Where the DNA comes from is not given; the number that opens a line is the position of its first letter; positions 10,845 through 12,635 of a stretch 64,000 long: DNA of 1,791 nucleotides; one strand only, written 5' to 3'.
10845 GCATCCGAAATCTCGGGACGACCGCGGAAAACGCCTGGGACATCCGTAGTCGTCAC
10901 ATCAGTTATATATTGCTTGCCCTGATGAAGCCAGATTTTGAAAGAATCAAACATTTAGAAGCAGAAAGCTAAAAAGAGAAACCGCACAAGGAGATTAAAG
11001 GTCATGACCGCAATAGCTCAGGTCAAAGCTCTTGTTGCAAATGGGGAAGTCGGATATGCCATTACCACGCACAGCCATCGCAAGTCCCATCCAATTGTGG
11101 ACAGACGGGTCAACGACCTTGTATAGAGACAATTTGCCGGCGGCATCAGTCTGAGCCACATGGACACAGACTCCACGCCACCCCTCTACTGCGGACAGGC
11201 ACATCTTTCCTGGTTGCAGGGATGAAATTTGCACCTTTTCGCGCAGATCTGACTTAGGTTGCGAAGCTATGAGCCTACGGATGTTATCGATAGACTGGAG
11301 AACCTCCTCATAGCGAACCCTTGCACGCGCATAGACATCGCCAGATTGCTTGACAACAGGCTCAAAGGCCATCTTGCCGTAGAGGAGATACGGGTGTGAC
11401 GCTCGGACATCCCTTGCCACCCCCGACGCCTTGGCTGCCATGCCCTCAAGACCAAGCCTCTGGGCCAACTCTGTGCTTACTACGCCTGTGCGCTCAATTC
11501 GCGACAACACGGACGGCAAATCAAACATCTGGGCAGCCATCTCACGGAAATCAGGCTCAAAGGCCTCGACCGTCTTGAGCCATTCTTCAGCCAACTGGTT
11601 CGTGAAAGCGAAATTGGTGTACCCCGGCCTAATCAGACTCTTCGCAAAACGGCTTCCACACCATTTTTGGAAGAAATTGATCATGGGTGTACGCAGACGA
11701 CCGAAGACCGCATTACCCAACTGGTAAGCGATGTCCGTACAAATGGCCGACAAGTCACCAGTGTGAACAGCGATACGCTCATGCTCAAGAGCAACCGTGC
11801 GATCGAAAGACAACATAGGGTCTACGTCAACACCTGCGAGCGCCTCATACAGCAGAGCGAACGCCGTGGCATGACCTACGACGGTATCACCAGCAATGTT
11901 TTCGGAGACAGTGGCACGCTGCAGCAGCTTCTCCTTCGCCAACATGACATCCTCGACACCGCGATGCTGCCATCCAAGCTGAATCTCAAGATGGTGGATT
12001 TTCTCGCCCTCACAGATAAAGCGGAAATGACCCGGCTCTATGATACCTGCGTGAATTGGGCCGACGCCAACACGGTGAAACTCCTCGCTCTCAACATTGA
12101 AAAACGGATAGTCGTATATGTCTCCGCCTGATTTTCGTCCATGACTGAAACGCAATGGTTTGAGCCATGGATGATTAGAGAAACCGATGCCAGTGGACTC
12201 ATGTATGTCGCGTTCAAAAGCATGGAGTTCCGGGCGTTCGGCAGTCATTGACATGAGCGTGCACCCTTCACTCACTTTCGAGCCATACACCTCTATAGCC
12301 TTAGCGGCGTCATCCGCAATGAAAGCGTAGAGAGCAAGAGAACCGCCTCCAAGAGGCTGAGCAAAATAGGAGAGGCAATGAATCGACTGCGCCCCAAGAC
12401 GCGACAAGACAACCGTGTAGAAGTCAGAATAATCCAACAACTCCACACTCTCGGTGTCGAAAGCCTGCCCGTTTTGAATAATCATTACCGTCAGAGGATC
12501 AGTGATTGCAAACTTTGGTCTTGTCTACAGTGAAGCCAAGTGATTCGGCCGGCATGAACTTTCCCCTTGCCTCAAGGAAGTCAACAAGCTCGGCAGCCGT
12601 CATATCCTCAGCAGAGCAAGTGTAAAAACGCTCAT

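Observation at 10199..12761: Stand-alone three-gene hydrogenase-like module (YecH-like metal binder + HycE/NuoCD-like + HycG/NuoB-like) with the catalytic and proximal-cluster ligands gone and no membrane, Hyp or protease partners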

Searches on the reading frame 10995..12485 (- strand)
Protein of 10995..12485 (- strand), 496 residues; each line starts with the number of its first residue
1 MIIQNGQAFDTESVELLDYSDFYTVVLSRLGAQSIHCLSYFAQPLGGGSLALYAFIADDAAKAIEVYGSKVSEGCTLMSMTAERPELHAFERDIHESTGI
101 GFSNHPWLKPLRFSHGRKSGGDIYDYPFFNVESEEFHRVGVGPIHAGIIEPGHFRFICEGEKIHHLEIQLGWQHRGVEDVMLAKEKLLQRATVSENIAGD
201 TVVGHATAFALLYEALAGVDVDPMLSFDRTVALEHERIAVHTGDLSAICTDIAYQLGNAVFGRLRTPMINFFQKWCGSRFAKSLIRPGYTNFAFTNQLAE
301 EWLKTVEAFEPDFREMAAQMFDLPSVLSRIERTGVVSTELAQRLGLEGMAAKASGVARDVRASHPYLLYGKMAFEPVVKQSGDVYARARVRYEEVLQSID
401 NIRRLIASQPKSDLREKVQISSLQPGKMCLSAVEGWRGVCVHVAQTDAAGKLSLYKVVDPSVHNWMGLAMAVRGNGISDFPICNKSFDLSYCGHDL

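Call 3: search_protein_families(library=pfam, proteins=[window:10995-12485:-], max_evalue=0.01)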
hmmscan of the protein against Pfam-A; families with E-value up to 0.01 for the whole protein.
window:10995-12485:- (496 aa): 1 family
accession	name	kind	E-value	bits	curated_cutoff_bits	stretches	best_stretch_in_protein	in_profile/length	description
PF00346.24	Complex1_49kDa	-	1.7e-33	116.3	24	1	263-416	13-166/271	Respiratory-chain NADH dehydrogenase, 49 Kd subunit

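Call 4: search_protein_families(library=ncbifam, proteins=[window:10995-12485:-], max_evalue=0.01)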
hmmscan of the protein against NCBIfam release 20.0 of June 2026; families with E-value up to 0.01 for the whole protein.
window:10995-12485:- (496 aa): 8 families
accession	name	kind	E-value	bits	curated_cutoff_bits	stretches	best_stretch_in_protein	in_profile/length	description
NF004739.1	PRK06075.1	equivalog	6e-44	150.4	360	1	139-415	3-278/384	NADH-quinone oxidoreductase subunit D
TIGR01962.1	NuoD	equivalog_domain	6.4e-35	120.8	459.35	1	140-417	6-282/386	NADH dehydrogenase (quinone) subunit D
NF040602.1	F420_dehyd_FpoD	exception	2.3e-30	105.9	600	1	139-479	10-355/372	F420H2 dehydrogenase subunit FpoD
NF008974.0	PRK12322.1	equivalog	9.6e-30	103.8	522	1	138-481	8-351/366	NADH-quinone oxidoreductase subunit D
NF009808.0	PRK13292.1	equivalog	7.1e-26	90.3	1156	1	128-412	399-682/791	NADH-quinone oxidoreductase subunit B/C/D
NF005649.0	PRK07415.1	equivalog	1.1e-20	74.1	583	1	139-428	13-301/394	NAD(P)H-quinone oxidoreductase subunit H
NF008728.0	PRK11742.1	equivalog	2.6e-17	62.4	840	1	132-433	210-510/598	NADH-quinone oxidoreductase subunit C/D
TIGR03295.1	frhA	equivalog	0.0011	18.1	392.5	1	408-475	306-374/412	coenzyme F420 hydrogenase subunit alpha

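Call 5: search_solved_structures(query=window:10995-12485:-, max_evalue=0.001, show_alignments=2)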
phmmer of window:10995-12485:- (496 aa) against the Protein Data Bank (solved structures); distinct sequences matched with E-value up to 0.001: 54.
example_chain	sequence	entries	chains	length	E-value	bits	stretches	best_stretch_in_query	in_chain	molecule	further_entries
7z0s_E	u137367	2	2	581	1.4e-33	119.7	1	122-492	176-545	Formate hydrogenlyase subunit 5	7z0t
6cfw_L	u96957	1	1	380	4.8e-24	88.3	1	136-488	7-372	Membrane-bound hydrogenase subunit alpha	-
2fug_4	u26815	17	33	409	7.2e-21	77.8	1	137-409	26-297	NADH-quinone oxidoreductase chain 4 | NADH-QUINONE OXIDOREDUCTASE SUBUNIT 4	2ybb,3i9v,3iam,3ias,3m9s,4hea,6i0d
7q5y_B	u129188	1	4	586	1.7e-19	73.2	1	141-407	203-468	NADH-quinone oxidoreductase subunit C/D 2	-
7zm7_C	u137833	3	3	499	5.5e-19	71.6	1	136-415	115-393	NADH-ubiquinone oxidoreductase 49 kDa subunit-like protein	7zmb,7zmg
8ba0_D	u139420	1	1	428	2.5e-16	62.8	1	142-415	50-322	Complex I-49kD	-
8b9z_D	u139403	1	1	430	2.5e-16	62.8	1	142-415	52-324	Complex I-49kD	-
8esw_S2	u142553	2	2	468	3.2e-16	62.5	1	142-415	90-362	Complex I-49kD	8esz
6zkb_4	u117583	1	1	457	5.5e-16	61.7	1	151-424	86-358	Mitochondrial complex I, 49 kDa subunit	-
5lnk_4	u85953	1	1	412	6.2e-16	61.5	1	142-424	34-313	Mitochondrial complex I, 49 kDa subunit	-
9iho_D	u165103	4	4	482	6.8e-16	61.4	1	125-413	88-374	NUCM (49 kDa) subunit of mitochondrial NADH:ubiquinone oxidoreductase (Complex I)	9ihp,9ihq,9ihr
6q9b_S2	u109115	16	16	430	7e-16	61.3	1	142-424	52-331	NADH:ubiquinone oxidoreductase core subunit S2,NADH:ubiquinone oxidoreductase core subunit | NDUFS2 | NDUFB11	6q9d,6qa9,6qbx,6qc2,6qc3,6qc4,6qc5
6zk9_4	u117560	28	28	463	8.6e-16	61.1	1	142-424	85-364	Mitochondrial complex I, 49 kDa subunit | Mitochondrial complex I, ND4L subunit | Complex I-49kD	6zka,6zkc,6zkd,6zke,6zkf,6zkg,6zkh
7vb7_Q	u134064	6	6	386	9e-16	61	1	152-424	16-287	NADH dehydrogenase [ubiquinone] iron-sulfur protein 2, mitochondrial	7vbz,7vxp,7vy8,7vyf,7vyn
7vbn_Q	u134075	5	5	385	9.2e-16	61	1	152-424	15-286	NADH dehydrogenase [ubiquinone] iron-sulfur protein 2, mitochondrial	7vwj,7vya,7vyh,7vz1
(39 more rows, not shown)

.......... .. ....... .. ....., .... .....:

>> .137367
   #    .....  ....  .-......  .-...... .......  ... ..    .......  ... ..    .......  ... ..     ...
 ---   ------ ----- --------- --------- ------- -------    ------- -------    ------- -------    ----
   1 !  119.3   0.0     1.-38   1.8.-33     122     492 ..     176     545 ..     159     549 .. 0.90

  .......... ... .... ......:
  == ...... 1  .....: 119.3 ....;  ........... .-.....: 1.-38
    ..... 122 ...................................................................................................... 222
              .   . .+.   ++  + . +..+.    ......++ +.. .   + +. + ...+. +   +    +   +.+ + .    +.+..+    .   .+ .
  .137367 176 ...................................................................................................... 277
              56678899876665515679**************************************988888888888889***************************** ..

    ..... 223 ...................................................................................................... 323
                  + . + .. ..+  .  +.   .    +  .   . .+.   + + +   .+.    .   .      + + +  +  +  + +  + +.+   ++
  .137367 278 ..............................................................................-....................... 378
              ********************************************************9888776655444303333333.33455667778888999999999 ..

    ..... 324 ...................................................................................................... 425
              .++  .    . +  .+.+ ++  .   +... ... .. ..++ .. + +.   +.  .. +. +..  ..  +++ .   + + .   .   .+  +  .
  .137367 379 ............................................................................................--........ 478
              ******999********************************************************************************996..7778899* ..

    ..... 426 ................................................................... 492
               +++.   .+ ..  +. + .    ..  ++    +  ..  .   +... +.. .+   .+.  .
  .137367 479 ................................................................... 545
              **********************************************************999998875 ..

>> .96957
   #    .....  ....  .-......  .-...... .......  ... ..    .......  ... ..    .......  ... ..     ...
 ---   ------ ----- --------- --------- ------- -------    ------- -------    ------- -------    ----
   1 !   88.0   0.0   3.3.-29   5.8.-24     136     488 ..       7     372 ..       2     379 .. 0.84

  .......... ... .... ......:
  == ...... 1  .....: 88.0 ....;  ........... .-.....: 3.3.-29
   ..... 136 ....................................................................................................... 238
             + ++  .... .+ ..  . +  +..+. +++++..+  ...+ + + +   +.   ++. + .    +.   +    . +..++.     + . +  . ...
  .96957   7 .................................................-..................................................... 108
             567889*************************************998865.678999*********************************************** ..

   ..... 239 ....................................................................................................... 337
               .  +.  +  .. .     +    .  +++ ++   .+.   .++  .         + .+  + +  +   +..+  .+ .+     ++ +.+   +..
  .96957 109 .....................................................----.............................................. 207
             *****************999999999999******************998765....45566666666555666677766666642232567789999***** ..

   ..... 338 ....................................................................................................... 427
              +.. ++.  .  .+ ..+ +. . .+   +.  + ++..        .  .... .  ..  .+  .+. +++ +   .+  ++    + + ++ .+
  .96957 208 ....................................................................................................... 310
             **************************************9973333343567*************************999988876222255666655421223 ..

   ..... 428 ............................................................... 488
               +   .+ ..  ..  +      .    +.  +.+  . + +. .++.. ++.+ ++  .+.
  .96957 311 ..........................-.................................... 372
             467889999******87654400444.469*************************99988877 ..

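Call 8: find_homologous_proteins(query=window:10995-12485:-, max_evalue=0.00001)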
Query window:10995-12485:- (496 aa): 7999 proteins with E <= 0.00001 among 8000 candidates; the best 120 are listed.
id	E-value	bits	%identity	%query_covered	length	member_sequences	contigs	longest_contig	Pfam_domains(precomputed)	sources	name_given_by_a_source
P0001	0.0e+0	1125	99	100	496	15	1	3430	PF00346.25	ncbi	-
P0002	0.0e+0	1050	90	100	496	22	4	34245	PF00346.25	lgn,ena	-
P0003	1.2e-274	930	80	100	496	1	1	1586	PF00346.25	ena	-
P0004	3.2e-268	908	77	100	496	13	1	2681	PF00346.25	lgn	-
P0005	4.2e-267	905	79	100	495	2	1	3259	PF00329.26,PF00346.25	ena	-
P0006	2.7e-266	902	77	100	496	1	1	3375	PF00346.25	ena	-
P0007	8.9e-266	900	76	100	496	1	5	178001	PF00329.26,PF00346.25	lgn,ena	-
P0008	1.1e-265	900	77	100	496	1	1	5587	PF00346.25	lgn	-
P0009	1.3e-265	900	76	100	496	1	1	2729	PF00329.26,PF00346.25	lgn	-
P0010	1.3e-265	900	78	100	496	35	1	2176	PF00346.25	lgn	-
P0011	2.7e-249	846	75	100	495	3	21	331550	PF00346.25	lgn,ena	-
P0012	7.3e-249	845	75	100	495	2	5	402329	PF00346.25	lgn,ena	-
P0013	4.6e-246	835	74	100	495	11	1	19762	PF00329.26,PF00346.25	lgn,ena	-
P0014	2.1e-245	833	74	100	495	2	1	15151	PF00329.26,PF00346.25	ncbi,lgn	-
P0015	4.3e-245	832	74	100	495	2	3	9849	PF00329.26,PF00346.25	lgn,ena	-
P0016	8.5e-245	831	74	100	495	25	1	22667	PF00329.26,PF00346.25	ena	-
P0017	1.9e-243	827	73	100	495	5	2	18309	PF00329.26,PF00346.25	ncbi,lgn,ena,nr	ncbi:MAG: NADH-quinone oxidoreductase subunit C [Bacteroidales bacterium]|nr:NADH-quinone oxidoreduc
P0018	3.0e-243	826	72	100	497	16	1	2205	PF00329.26,PF00346.25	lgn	-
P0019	4.8e-243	825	72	100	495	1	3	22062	PF00329.26,PF00346.25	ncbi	-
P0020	1.1e-242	824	74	100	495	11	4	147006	PF00346.25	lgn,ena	-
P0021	5.4e-231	786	70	100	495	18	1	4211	PF00329.26,PF00346.25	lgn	-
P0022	1.5e-223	761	68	100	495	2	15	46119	PF00329.26,PF00346.25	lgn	-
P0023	1.1e-221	755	67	100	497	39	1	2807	PF00329.26,PF00346.25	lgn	-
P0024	1.8e-217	741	66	100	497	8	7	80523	PF00329.26,PF00346.25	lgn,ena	-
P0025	2.6e-217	741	66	100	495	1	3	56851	PF00329.26,PF00346.25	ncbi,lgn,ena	-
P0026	1.2e-216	738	64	100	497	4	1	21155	PF00329.26,PF00346.25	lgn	-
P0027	5.2e-215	733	65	100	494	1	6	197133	PF00329.26,PF00346.25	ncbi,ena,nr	ncbi:MAG: NADH-quinone oxidoreductase subunit C [Bacteroidales bacterium]|nr:NADH-quinone oxidoreduc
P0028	2.0e-214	731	64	100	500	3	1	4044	PF00329.26,PF00346.25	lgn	-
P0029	4.3e-214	730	65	100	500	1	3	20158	PF00329.26,PF00346.25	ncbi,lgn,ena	-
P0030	4.8e-214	730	65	100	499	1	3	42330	PF00329.26,PF00346.25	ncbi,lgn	-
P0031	1.7e-213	728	63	100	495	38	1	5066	PF00329.26,PF00346.25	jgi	jgi:Ni,Fe-hydrogenase III large subunit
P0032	1.9e-213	728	64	100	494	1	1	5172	PF00329.26,PF00346.25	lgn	-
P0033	2.2e-213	728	63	100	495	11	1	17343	PF00329.26,PF00346.25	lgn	-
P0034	5.7e-213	726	64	100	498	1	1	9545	PF00329.26,PF00346.25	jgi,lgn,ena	-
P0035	7.0e-213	726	63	100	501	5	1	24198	PF00329.26,PF00346.25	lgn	-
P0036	3.1e-212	724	65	100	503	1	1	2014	PF00329.26,PF00346.25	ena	-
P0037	8.3e-212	722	63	100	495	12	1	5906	PF00329.26,PF00346.25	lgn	-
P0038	1.3e-211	722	64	100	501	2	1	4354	PF00329.26,PF00346.25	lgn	-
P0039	3.6e-211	720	64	100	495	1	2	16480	PF00329.26,PF00346.25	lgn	-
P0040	5.9e-211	720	64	100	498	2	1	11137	PF00329.26,PF00346.25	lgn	-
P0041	9.7e-211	719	63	100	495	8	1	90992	PF00346.25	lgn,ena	-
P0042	4.8e-210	717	63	100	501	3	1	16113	PF00329.26,PF00346.25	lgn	-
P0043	1.9e-208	711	63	100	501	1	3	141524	PF00329.26,PF00346.25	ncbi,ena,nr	ncbi:MAG: NADH-quinone oxidoreductase subunit C [Marinilabiliaceae bacterium]|nr:NADH-quinone oxidor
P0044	1.8e-207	708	62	100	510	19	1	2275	PF00346.25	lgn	-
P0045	4.2e-205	700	62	100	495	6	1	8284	PF00329.26,PF00346.25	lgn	-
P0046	6.0e-200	683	60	100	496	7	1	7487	PF00346.25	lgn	-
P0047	2.1e-189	649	58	100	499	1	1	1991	PF00329.26,PF00346.25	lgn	-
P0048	2.3e-189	648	57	100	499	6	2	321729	PF00329.26,PF00346.25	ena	-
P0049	1.0e-186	640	56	100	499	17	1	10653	PF00329.26,PF00346.25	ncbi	-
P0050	2.0e-186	639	57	100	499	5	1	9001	PF00329.26,PF00346.25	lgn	-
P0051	8.4e-186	637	56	100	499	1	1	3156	PF00329.26,PF00346.25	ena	-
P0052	8.7e-186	637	56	100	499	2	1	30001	PF00329.26,PF00346.25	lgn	-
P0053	9.5e-186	636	56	100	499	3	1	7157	PF00329.26,PF00346.25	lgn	-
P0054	1.2e-185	636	56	100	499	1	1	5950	PF00329.26,PF00346.25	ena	-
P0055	1.7e-185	636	56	100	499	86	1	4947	PF00329.26,PF00346.25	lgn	-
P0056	2.4e-185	635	56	100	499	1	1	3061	PF00329.26,PF00346.25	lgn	-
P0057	2.9e-185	635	56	100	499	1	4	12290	PF00329.26,PF00346.25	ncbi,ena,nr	ncbi:MAG: NADH-quinone oxidoreductase subunit C [Salinivirgaceae bacterium]|nr:NADH-quinone oxidored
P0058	5.8e-185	634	56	100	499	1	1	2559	PF00329.26,PF00346.25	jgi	-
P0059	8.1e-185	633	56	100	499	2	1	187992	PF00329.26,PF00346.25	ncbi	-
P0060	9.2e-185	633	57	100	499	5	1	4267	PF00329.26,PF00346.25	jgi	jgi:Ni,Fe-hydrogenase III large subunit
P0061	2.9e-184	632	56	100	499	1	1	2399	PF00329.26,PF00346.25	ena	-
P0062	4.2e-184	631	57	100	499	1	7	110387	PF00329.26,PF00346.25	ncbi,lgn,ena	-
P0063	4.5e-184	631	56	100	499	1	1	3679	PF00329.26,PF00346.25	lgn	-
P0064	6.9e-184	630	55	100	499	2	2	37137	PF00329.26,PF00346.25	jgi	-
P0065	1.3e-183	629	55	100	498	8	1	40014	PF00329.26,PF00346.25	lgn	-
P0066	3.7e-183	628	56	100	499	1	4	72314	PF00329.26,PF00346.25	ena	-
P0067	9.8e-183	627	56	100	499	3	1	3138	PF00329.26,PF00346.25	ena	-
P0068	1.0e-182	626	55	100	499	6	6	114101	PF00329.26,PF00346.25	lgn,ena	-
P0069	1.1e-182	626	56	100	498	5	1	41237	PF00329.26,PF00346.25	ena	-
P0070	1.6e-182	626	55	100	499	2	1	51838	PF00329.26,PF00346.25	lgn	-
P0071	1.9e-182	626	55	100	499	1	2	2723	PF00329.26,PF00346.25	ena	-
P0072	1.9e-182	626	56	100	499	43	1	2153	PF00329.26,PF00346.25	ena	-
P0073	2.0e-182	626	57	100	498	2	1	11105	PF00346.25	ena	-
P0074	2.2e-182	625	57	100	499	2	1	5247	PF00346.25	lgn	-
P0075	2.4e-182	625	55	100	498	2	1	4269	PF00329.26,PF00346.25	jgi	-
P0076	4.0e-182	625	55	100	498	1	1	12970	PF00346.25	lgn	-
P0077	4.4e-182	624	56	100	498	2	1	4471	PF00346.25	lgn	-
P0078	8.9e-182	623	56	100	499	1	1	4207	PF00329.26,PF00346.25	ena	-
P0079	1.2e-180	620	54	100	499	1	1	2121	PF00346.25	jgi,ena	-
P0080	2.0e-180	619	56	100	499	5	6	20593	PF00329.26,PF00346.25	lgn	-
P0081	2.2e-180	619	56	100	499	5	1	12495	PF00329.26,PF00346.25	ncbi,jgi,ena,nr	ncbi:MAG: NADH-quinone oxidoreductase subunit C [Salinivirgaceae bacterium]|nr:NADH-quinone oxidored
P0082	6.6e-180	617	55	100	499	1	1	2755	PF00329.26,PF00346.25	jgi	jgi:Ni,Fe-hydrogenase III large subunit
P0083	8.3e-180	617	55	100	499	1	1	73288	PF00329.26,PF00346.25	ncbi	ncbi:MAG: NADH-quinone oxidoreductase subunit C [Microbacter sp.]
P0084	1.0e-179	617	54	100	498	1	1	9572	PF00329.26,PF00346.25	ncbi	-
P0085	1.3e-179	616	54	100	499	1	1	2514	PF00329.26,PF00346.25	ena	-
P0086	4.7e-179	614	55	100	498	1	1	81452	PF00346.25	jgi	jgi:Ni,Fe-hydrogenase III large subunit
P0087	7.9e-179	614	54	100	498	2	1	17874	PF00346.25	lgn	-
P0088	1.0e-178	613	54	100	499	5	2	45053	PF00346.25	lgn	-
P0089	1.3e-178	613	56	100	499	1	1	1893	PF00329.26,PF00346.25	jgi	jgi:Ni,Fe-hydrogenase III large subunit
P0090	1.6e-177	609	55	100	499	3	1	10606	PF00346.25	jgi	jgi:Ni,Fe-hydrogenase III large subunit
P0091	2.9e-177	609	54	100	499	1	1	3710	PF00346.25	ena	-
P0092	3.3e-177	608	54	100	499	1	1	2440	PF00346.25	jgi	-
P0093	3.6e-177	608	56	100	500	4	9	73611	PF00346.25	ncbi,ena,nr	ncbi:MAG: NADH dehydrogenase subunit [Bacteroidales bacterium]|nr:NADH dehydrogenase subunit [Bacter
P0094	3.7e-177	608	54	100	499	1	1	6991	PF00329.26,PF00346.25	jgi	jgi:Ni,Fe-hydrogenase III large subunit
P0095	4.9e-177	608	55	100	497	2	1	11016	PF00329.26,PF00346.25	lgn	-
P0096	9.5e-177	607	54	100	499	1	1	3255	PF00329.26,PF00346.25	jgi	-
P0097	1.5e-176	606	54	100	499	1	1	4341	PF00329.26,PF00346.25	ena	-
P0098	2.3e-176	606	56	100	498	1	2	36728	PF00346.25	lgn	-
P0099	2.6e-176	605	54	100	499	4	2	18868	PF00346.25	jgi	jgi:Ni,Fe-hydrogenase III large subunit/NADH:ubiquinone oxidoreductase subunit C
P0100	2.8e-176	605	55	100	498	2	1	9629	PF00346.25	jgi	-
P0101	3.6e-176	605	55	100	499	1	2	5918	PF00346.25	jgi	jgi:Ni,Fe-hydrogenase III large subunit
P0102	3.7e-176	605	53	100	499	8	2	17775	PF00346.25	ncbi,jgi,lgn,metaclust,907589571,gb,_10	metaclust:\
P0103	4.0e-176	605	55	100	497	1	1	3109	PF00346.25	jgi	jgi:Ni,Fe-hydrogenase III large subunit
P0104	4.4e-176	605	53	100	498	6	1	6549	PF00329.26,PF00346.25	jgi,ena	jgi:Ni,Fe-hydrogenase III large subunit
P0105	5.5e-176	604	55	100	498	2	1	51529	PF00346.25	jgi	-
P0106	1.2e-175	603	54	100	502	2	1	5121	PF00346.25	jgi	jgi:Ni,Fe-hydrogenase III large subunit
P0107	1.2e-175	603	55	100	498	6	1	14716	PF00346.25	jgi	-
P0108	1.7e-175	603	54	100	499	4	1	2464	PF00346.25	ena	-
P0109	2.2e-175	602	55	100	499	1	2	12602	PF00346.25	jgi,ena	-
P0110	2.5e-175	602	54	100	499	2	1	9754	PF00329.26,PF00346.25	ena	-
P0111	2.5e-175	602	53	100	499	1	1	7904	PF00346.25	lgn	-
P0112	2.6e-175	602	54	100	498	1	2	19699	PF00329.26,PF00346.25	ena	-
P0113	3.5e-175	602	53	100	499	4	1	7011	PF00329.26,PF00346.25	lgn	-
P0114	5.0e-175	601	58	93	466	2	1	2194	PF00329.26,PF00346.25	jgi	jgi:Ni,Fe-hydrogenase III large subunit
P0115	8.0e-175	600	54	100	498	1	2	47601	PF00329.26,PF00346.25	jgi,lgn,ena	-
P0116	1.9e-174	599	55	100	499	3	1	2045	PF00346.25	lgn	-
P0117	1.9e-174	599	55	100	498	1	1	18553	PF00346.25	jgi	jgi:Ni,Fe-hydrogenase III large subunit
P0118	4.3e-174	598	55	100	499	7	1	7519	PF00346.25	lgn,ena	-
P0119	6.2e-174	598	54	100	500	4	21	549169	PF00346.25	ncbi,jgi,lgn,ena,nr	ncbi:MAG TPA: NADH dehydrogenase subunit [Tenuifilaceae bacterium]|nr:NADH dehydrogenase subunit [Te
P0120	9.5e-174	597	53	100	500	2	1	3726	PF00346.25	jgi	-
